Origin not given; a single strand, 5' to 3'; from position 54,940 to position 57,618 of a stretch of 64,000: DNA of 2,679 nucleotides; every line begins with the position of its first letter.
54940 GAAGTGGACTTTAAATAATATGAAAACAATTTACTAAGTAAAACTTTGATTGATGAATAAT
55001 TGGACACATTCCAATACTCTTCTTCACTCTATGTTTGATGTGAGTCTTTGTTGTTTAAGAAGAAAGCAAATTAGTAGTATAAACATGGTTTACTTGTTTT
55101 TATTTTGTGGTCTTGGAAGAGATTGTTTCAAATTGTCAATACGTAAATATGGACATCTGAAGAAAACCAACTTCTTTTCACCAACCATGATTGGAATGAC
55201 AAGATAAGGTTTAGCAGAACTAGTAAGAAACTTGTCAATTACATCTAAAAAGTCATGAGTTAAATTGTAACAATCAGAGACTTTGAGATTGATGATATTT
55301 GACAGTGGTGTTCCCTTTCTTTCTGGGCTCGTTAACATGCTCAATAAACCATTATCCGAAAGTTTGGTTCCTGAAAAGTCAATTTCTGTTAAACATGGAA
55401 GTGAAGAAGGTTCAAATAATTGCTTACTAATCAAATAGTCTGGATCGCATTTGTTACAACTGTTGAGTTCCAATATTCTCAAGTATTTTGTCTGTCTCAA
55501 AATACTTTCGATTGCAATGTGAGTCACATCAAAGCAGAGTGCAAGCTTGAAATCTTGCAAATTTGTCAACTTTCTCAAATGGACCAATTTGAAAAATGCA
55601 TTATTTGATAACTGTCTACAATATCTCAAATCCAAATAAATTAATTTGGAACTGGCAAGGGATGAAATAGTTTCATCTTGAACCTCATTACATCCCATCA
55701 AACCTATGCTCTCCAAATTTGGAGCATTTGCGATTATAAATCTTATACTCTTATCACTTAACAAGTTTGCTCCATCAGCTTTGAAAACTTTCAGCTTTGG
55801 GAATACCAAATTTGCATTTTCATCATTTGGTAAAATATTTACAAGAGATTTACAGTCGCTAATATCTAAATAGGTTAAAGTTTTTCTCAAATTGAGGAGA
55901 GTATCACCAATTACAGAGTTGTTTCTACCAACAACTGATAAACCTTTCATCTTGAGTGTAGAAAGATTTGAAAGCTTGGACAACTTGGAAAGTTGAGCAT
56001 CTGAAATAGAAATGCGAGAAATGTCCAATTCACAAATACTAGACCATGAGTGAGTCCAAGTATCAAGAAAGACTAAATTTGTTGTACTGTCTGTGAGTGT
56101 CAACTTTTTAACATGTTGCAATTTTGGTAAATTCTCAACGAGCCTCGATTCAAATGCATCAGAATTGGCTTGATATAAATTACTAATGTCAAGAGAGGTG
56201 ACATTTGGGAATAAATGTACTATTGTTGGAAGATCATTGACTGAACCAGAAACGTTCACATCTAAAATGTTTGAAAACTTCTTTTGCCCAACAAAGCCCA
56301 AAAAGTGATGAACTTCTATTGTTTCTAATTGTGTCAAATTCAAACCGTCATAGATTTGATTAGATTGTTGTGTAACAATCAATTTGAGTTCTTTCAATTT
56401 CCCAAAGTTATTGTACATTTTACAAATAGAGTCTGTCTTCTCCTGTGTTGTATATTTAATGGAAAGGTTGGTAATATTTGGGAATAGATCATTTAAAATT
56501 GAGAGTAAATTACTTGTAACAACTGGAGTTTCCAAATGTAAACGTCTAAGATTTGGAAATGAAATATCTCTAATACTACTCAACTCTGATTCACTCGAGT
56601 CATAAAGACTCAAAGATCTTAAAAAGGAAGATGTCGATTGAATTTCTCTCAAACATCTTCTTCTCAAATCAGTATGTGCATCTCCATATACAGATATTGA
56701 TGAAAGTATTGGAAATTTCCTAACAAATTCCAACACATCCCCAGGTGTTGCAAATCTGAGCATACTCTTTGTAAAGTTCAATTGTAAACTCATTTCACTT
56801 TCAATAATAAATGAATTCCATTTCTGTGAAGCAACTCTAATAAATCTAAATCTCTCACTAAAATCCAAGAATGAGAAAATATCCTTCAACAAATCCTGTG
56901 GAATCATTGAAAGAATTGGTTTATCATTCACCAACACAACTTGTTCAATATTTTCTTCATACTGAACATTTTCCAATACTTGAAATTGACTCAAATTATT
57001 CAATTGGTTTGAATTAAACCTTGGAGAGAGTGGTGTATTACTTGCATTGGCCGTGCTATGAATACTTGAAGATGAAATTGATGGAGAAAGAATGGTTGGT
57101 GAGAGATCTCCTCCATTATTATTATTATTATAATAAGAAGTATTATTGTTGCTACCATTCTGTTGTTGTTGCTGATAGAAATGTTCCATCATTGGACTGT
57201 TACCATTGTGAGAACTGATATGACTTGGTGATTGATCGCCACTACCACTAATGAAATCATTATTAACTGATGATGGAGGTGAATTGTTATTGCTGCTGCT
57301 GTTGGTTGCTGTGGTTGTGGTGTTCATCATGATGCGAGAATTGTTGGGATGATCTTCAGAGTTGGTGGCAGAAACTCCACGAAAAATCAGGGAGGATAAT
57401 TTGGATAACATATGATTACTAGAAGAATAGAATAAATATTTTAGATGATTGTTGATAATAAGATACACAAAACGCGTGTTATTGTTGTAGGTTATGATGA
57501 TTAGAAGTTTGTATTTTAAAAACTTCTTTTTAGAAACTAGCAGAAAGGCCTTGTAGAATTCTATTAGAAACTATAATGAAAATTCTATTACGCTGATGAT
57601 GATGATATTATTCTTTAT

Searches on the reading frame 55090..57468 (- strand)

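Call 22: search_protein_families(library=pfam, proteins=[window:55090-57468:-], max_evalue=0.001)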
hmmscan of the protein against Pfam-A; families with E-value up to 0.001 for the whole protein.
window:55090-57468:- (792 aa): 1 family
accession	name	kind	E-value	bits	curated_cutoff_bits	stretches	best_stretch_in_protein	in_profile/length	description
PF00646.38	F-box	-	0.00029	21.1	20.5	0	186-219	1-33/43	F-box domain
